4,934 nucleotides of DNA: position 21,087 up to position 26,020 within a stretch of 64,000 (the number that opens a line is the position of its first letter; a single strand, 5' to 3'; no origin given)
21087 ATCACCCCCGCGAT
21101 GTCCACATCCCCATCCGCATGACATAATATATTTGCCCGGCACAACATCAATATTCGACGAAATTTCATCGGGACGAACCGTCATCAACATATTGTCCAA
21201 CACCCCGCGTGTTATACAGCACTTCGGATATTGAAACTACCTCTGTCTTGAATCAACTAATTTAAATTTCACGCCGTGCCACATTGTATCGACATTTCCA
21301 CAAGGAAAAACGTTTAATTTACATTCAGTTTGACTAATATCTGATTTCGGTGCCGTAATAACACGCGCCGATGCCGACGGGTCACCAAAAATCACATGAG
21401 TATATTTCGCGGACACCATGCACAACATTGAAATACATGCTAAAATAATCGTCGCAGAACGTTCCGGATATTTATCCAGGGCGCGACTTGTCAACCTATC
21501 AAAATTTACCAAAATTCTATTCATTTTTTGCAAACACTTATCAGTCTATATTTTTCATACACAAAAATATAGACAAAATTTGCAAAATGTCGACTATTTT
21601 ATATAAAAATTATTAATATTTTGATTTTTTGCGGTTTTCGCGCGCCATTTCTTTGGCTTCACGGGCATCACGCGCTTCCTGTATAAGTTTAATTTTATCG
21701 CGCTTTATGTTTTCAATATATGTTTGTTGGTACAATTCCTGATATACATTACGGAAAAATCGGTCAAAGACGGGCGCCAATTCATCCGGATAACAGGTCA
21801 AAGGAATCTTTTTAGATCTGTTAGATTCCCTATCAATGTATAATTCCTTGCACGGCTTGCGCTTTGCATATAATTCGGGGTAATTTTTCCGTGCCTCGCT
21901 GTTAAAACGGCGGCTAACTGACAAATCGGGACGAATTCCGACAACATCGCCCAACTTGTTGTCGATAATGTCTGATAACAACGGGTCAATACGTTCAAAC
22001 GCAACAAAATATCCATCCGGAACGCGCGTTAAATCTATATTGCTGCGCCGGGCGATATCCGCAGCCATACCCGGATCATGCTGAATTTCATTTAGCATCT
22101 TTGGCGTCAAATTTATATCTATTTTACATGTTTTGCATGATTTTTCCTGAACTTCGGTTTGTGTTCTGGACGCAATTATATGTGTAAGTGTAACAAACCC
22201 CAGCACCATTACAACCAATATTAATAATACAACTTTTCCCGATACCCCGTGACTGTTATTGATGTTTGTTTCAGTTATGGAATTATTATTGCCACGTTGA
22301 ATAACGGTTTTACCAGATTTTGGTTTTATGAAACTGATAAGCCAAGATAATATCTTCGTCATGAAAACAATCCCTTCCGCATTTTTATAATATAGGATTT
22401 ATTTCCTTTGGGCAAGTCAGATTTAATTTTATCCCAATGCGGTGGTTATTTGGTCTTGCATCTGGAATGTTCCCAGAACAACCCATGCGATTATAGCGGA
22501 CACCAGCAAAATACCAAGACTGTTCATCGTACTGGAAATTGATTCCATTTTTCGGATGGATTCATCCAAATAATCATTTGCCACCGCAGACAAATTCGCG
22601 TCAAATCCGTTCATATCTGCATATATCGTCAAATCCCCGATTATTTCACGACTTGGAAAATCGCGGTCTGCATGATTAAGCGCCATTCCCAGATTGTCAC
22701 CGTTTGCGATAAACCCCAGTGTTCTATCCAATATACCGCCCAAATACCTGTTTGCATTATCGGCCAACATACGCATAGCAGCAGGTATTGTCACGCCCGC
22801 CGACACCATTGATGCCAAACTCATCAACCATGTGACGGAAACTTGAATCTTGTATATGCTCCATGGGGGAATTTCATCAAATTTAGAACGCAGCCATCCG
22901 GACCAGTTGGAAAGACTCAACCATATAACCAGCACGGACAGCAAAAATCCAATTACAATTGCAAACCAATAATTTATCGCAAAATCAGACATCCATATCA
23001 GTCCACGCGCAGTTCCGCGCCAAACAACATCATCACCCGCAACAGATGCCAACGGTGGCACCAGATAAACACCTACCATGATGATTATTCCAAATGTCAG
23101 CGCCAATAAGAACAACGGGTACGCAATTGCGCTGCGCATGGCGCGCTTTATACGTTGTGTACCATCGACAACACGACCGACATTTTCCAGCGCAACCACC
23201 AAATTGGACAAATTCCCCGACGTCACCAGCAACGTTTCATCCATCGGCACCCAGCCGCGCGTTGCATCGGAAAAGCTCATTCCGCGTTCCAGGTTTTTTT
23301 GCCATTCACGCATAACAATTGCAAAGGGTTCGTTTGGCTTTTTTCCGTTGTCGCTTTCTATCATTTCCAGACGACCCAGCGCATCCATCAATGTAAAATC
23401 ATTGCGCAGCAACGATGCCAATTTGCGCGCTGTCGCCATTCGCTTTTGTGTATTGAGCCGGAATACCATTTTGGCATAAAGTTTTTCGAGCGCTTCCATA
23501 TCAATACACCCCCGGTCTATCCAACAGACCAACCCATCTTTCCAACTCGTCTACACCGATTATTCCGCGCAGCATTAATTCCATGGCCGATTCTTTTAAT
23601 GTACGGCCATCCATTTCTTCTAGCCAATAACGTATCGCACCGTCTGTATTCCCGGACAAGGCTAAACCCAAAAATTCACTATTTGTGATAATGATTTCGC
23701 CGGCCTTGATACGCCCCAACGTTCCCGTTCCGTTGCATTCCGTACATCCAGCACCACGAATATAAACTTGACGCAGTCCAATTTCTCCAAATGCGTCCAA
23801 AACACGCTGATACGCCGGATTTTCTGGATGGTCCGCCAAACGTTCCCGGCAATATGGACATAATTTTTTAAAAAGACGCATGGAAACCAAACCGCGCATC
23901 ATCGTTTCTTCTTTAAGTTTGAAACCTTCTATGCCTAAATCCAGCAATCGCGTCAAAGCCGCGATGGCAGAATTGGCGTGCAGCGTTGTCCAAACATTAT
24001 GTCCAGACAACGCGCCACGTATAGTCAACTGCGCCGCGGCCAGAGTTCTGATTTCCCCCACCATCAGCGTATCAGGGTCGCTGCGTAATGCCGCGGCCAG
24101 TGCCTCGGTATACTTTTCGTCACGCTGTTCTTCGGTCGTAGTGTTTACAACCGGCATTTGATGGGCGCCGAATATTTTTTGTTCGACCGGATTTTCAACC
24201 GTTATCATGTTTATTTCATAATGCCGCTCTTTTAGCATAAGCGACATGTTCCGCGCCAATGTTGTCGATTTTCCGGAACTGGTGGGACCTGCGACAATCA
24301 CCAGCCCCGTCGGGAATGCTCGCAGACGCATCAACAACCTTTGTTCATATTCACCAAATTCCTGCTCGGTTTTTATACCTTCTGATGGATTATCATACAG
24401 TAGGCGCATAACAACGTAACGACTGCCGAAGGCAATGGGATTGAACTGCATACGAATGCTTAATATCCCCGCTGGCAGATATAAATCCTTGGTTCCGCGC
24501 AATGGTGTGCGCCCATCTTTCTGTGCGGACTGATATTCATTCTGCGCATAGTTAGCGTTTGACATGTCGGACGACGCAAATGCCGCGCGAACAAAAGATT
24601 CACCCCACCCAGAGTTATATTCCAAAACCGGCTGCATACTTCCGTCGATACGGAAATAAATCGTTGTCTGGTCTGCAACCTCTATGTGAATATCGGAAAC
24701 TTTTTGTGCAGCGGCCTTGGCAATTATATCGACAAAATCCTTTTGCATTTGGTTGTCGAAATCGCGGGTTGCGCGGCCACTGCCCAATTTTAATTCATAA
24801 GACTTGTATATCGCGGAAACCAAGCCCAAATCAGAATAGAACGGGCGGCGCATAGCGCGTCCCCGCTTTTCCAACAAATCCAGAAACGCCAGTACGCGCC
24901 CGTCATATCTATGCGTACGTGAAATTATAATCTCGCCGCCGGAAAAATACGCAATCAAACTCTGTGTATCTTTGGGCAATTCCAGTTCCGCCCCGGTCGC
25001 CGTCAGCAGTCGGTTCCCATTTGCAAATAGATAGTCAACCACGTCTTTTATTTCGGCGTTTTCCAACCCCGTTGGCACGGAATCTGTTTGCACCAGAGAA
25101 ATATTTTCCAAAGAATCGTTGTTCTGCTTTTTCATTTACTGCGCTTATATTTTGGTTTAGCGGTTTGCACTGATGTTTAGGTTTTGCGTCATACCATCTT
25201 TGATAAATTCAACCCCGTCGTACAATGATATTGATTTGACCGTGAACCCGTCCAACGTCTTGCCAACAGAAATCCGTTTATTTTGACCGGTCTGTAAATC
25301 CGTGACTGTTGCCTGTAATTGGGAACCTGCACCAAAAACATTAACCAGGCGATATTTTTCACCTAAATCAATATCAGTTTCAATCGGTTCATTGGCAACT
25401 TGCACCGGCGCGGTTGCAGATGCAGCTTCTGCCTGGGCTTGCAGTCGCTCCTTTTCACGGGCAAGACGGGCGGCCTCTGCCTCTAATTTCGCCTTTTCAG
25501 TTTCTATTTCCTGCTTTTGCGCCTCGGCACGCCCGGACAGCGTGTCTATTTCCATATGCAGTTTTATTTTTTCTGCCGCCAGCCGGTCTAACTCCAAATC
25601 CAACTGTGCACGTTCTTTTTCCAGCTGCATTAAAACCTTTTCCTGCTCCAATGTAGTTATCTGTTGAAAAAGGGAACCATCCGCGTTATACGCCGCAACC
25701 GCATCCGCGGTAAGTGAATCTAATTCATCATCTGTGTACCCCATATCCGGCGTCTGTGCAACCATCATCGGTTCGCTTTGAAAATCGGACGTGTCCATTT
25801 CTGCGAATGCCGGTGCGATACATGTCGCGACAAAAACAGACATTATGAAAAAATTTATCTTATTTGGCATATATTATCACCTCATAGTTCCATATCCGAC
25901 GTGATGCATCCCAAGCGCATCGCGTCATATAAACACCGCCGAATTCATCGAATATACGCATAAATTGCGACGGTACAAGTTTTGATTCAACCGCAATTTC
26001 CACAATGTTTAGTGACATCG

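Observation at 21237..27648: Type IVb-pilus (R64 PilO/P/Q/R-like) assembly module without secretin, peptidase or canonical pilin, in a T4SS-bearing reduced alphaproteobacterial genome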

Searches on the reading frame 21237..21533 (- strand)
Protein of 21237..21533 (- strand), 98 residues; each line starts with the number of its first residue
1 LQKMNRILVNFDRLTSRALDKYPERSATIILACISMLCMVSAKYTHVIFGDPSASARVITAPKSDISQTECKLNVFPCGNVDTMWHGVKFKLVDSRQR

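Call 3: search_protein_families(library=pfam, proteins=[window:21237-21533:-], max_evalue=1)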
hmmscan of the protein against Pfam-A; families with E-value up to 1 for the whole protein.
window:21237-21533:- (98 aa): 0 families

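Call 4: search_protein_families(library=ncbifam, proteins=[window:21237-21533:-], max_evalue=1)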
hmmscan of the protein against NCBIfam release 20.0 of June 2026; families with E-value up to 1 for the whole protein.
window:21237-21533:- (98 aa): 0 families

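Call 68: search_protein_families(library=phrogs, proteins=[window:21237-21533:-], max_evalue=0.01)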
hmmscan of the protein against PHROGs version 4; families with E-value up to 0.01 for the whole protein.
window:21237-21533:- (98 aa): 0 families

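Call 69: search_protein_families(library=padloc, proteins=[window:21237-21533:-], max_evalue=0.01)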
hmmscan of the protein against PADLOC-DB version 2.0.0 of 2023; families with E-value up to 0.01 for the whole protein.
window:21237-21533:- (98 aa): 0 families

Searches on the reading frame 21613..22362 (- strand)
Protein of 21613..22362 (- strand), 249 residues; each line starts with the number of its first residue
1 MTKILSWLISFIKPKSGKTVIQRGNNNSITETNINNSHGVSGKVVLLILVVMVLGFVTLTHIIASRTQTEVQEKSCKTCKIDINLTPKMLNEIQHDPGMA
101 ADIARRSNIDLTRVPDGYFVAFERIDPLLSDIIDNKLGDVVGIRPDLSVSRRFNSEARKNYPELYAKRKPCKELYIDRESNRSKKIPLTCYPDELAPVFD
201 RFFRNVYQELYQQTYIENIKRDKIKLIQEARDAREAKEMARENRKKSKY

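Call 3: search_protein_families(library=pfam, proteins=[window:21613-22362:-], max_evalue=1)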
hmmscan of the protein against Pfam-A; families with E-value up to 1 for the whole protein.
window:21613-22362:- (249 aa): 0 families

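Call 4: search_protein_families(library=ncbifam, proteins=[window:21613-22362:-], max_evalue=1)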
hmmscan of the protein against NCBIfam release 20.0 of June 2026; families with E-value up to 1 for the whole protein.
window:21613-22362:- (249 aa): 0 families

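Call 68: search_protein_families(library=phrogs, proteins=[window:21613-22362:-], max_evalue=0.01)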
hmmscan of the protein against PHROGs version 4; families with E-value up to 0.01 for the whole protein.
window:21613-22362:- (249 aa): 1 family
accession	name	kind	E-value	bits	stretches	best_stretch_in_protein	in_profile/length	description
phrog_6287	-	moron, auxiliary metabolic gene and host takeover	2.7e-11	44.2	1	105-236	161-291/304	BstA abortive infection system, replication inhibitor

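Call 69: search_protein_families(library=padloc, proteins=[window:21613-22362:-], max_evalue=0.01)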
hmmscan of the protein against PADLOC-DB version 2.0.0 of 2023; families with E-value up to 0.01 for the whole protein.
window:21613-22362:- (249 aa): 1 family
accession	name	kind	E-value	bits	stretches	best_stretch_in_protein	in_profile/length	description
PDLC02356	BstA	-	3.8e-11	40.7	1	111-228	158-278/292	BstA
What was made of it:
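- Tried and rejected: The 249-aa protein is BstA-like (calls 68, 69).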

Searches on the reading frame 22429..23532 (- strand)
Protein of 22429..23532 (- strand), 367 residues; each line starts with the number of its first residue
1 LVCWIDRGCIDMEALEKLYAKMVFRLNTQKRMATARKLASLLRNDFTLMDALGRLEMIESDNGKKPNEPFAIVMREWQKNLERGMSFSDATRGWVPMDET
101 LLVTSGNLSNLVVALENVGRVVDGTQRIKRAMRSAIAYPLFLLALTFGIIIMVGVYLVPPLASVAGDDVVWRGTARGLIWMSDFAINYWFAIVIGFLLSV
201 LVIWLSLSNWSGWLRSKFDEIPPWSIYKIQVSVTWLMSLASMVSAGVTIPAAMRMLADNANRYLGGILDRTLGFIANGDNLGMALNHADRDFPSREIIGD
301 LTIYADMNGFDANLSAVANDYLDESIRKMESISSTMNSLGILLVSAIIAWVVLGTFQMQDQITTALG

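Call 3: search_protein_families(library=pfam, proteins=[window:22429-23532:-], max_evalue=1)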
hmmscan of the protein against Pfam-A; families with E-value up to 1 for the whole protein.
window:22429-23532:- (367 aa): 4 families
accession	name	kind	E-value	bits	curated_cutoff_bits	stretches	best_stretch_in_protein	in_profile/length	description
PF00482.28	T2SSF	-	4e-21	75.7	25.2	2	235-354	1-121/125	Type II secretion system (T2SS), protein F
PF18929.5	DUF5678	-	0.087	13.1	23.2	1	275-296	19-40/49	Family of unknown function (DUF5678)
PF15420.11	Abhydrolase_9_N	-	0.18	12.3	27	0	186-276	49-139/208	Alpha/beta-hydrolase family N-terminus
PF12512.13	DUF3717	-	0.37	11.1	25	0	10-26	30-46/68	Protein of unknown function (DUF3717)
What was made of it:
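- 22429..23532 (-): pilR-type inner-membrane platform (GspF/PilC family). Other gene callers start it at 23499, giving 356 aa. PF00482 at 75.7 bits, two stretches (call 3).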

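Call 4: search_protein_families(library=ncbifam, proteins=[window:22429-23532:-], max_evalue=1)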
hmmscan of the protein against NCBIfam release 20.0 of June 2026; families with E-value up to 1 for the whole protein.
window:22429-23532:- (367 aa): 6 families
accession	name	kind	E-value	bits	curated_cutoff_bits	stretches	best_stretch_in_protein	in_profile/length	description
TIGR02120.1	GspF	equivalog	1.5e-18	67.3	424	1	24-354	58-389/401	type II secretion system inner membrane protein GspF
NF007861.0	PRK10573.1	equivalog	1.2e-14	54.2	401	1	27-354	57-386/401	protein transport protein HofC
NF041012.2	T4P_ComGB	equivalog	2.1e-14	53.6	240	1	35-286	7-256/332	competence type IV pilus assembly protein ComGB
NF052606.1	T4PiliAsmPilCMyx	equivalog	3.2e-13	49.3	700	1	55-354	100-406/419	type IV pilus assembly protein PilC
NF052607.1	T4PiliAsmPilCThrm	equivalog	6.3e-11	42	700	1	34-362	71-400/406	type IV pilus assembly protein PilC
NF047826.1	T3SSXpsF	equivalog_domain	3e-06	26.3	650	1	114-367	149-405/405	type II secretion system protein XpsF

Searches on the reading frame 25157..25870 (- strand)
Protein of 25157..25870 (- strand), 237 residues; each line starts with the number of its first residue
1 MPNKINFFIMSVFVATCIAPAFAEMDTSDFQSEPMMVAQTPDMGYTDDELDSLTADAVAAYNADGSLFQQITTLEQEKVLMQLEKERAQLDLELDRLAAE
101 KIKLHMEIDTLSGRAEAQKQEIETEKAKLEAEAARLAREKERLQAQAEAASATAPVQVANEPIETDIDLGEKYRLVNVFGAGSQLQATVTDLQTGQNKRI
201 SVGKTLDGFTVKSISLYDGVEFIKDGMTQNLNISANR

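Call 3: search_protein_families(library=pfam, proteins=[window:25157-25870:-], max_evalue=1)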
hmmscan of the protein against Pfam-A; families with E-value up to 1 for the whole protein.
window:25157-25870:- (237 aa): 9 families
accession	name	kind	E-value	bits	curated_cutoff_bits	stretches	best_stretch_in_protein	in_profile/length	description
PF10186.14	ATG14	-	0.018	14.6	33.2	1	70-160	41-133/347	Vacuolar sorting 38 and autophagy-related subunit 14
PF23993.1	DUF7311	-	0.05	14.6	27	1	113-161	25-73/150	Domain of unknown function (DUF7311)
PF24319.2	DUF7491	-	0.062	14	30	0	71-119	21-69/90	Coiled-coil region of unknown function (DUF7491)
PF03961.19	FapA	-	0.064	13.3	31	1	65-158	136-237/272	Flagellar Assembly Protein A beta solenoid domain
PF02183.23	HALZ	-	0.45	11.2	28.1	0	89-114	16-41/43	Homeobox associated leucine zipper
PF11068.13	YlqD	-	0.5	11.1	27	0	70-144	12-87/131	YlqD protein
PF08647.16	BRE1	-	0.65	10.6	27.9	0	48-89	3-44/95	BRE1 E3 ubiquitin ligase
PF10473.14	CENP-F_leu_zip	-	0.66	10.5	34.5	0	66-147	21-89/140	Leucine-rich repeats of kinetochore protein Cenp-F/LEK1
PF04977.20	DivIC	-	0.87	9.9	28.9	1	79-119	18-59/80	Septum formation initiator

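Call 4: search_protein_families(library=ncbifam, proteins=[window:25157-25870:-], max_evalue=1)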
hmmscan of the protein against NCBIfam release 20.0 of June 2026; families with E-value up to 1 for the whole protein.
window:25157-25870:- (237 aa): 13 families
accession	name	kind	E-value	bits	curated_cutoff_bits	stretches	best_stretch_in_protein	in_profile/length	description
TIGR03021.1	pilP_fam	equivalog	1.1e-07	32.9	34.65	1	120-216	8-113/119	type IV pilus biogenesis protein PilP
NF045487.1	ASRP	equivalog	2.2e-05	23.3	300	1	43-157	79-189/593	archaea-specific SMC-related protein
NF009344.0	PRK12705.1-1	equivalog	0.00011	20.9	831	1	80-154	87-161/572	hypothetical protein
TIGR04523.1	Mplasa_alph_rch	subfamily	0.0015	16.5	270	1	66-151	388-474/745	helix-rich protein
TIGR02169.1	SMC_prok_A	equivalog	0.0036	15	729.4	1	50-155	836-939/1165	chromosome segregation protein SMC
NF038350.1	taxis_HmpF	equivalog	0.0098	14.3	200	1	70-151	108-186/553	pilus motility taxis protein HmpF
NF033847.1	MCP_Sipho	equivalog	0.014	14.6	75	1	46-168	1-117/549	major capsid protein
NF041853.1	hythiocyan_redase_MerA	equivalog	0.027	13.3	650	1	68-140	183-254/440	hypothiocyanous acid reductase MerA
NF045780.1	TrlF_fam_ATP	equivalog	0.031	13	350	1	72-147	558-633/944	TrlF family AAA-like ATPase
NF047368.1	collar_FlbB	equivalog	0.049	13.4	110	1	66-150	31-111/193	periplasmic-type flagellar collar protein FlbB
TIGR04211.1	SH3_and_anchor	equivalog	0.15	11.6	65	1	76-151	85-159/198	TIGR04211 family SH3 domain-containing protein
NF047408.1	SA0632_fam_LP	equivalog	0.27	10.9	70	1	113-148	17-53/68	SA0632 family lipoprotein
NF038025.1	dapto_LiaX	exception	0.63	8.7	350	0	38-146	69-177/512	daptomycin-sensing surface protein LiaX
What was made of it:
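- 25157..25870 (-): pilP (R64 PilP family): signal peptide, near-invariant coiled coil, C-terminal beta domain. It overlaps pilO2 by 11 nt. TIGR03021 at 32.9 bits, cut-off 34.65 (call 4).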

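Call 23: search_solved_structures(query=window:25157-25870:-, max_evalue=10)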
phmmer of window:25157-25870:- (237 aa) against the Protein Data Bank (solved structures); distinct sequences matched with E-value up to 10: 20.
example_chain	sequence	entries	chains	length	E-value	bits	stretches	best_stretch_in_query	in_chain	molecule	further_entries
5iva_B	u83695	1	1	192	0.017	18.2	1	74-150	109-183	LPS-assembly lipoprotein LptE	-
5vpa_A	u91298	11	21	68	0.02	17.9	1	84-144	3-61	Protein fosB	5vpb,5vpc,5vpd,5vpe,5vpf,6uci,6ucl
8h1r_B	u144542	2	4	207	0.025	17.7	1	74-150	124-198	LPS-assembly lipoprotein LptE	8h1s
9oc3_F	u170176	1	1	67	0.026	17.6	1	84-144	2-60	Protein FosB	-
9dvb_C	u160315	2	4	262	0.081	16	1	117-184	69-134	Cell shape-determining protein MreC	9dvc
3a5t_A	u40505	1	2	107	0.091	15.8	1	81-119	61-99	Transcription factor MafG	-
7x5e_A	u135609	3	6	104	0.097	15.7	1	81-118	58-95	Transcription factor MafG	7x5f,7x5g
1dt2_A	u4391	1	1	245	0.15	15.1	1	41-177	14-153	EXFOLIATIVE TOXIN B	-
1qtf_A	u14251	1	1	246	0.27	14.3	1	39-177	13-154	EXFOLIATIVE TOXIN B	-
2gd7_A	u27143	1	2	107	0.32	14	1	79-149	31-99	HEXIM1 protein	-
2wt7_A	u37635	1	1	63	0.69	12.9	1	89-144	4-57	PROTO-ONCOGENE PROTEIN C-FOS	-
1fos_E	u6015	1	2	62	0.89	12.6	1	93-144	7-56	P55-C-FOS PROTO-ONCOGENE PROTEIN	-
6du8_A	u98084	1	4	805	0.96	12.5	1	41-99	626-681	Polycystic kidney disease 2-like 1 protein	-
2lf0_A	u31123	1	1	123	1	12.3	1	92-158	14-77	Uncharacterized protein yibL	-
3s9g_A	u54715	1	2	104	1.4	11.9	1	81-146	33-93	Protein HEXIM1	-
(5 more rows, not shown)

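Call 64: search_protein_families(library=ncbifam, alignment_id=A2, max_evalue=0.001)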
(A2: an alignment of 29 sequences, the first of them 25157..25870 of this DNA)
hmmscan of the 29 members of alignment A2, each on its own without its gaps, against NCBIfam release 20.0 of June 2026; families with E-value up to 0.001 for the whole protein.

A. member 1, window:25157-25870:- (237 aa): 3 families
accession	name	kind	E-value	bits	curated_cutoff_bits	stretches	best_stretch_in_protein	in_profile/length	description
TIGR03021.1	pilP_fam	equivalog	1.1e-07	32.9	34.65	1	120-216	8-113/119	type IV pilus biogenesis protein PilP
NF045487.1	ASRP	equivalog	2.2e-05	23.3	300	1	43-157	79-189/593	archaea-specific SMC-related protein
NF009344.0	PRK12705.1-1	equivalog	0.00011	20.9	831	1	80-154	87-161/572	hypothetical protein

B. families by the number of members that match (of 29 scanned): 11 families
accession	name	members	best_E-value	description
TIGR03021.1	pilP_fam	29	2.5e-11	type IV pilus biogenesis protein PilP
NF009344.0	PRK12705.1-1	17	2.4e-07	hypothetical protein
NF045487.1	ASRP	14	4.6e-06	archaea-specific SMC-related protein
NF038350.1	taxis_HmpF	7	0.00014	pilus motility taxis protein HmpF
TIGR04523.1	Mplasa_alph_rch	4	4.2e-05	helix-rich protein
TIGR02169.1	SMC_prok_A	4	0.00038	chromosome segregation protein SMC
TIGR02168.1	SMC_prok_B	3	0.00058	chromosome segregation protein SMC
TIGR01069.2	mutS2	1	0.00011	endonuclease MutS2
NF038218.1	IcmG_DotF_IVB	1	0.00023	type IVB secretion system protein IcmG/DotF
NF047368.1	collar_FlbB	1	0.00024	periplasmic-type flagellar collar protein FlbB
TIGR03005.1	ectoine_ehuA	1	0.00026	ectoine/hydroxyectoine ABC transporter ATP-binding protein EhuA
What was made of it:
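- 25157..25870 (-): All 29 homologues scanned match it, best E 2.5e-11 (call 64).
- On Type IVb pilus, R64 thin-pilus / Tfp7 variant: All 29 homologues match at E<=1e-3, best 2.5e-11 (call 64).
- Checked: All 29 family members scanned match it, best E 2.5e-11 (call 64).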

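Call 91: search_solved_structures(query=A2, max_evalue=1)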
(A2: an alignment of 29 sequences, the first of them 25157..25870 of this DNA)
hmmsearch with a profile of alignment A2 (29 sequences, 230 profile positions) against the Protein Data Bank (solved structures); distinct sequences matched with E-value up to 1: 7.
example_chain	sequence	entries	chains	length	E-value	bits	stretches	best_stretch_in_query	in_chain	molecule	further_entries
9jqr_D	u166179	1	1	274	0.061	16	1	30-92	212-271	Vdelta2 T cell receptor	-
7x5e_A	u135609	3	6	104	0.12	15.1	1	74-111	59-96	Transcription factor MafG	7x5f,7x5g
3a5t_A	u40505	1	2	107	0.15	14.7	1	74-111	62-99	Transcription factor MafG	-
5es4_A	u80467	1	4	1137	0.23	14.1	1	38-92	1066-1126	Integrin alpha-X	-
2lf0_A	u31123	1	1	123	0.4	13.3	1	106-167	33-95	Uncharacterized protein yibL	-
1u2u_A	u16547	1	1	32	0.67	12.6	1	113-137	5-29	General control protein GCN4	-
28ye_X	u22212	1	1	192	0.77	12.4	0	108-140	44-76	Large ribosomal subunit protein bL9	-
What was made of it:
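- Tried and rejected: A PilP family profile against PDB also found nothing (call 91).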
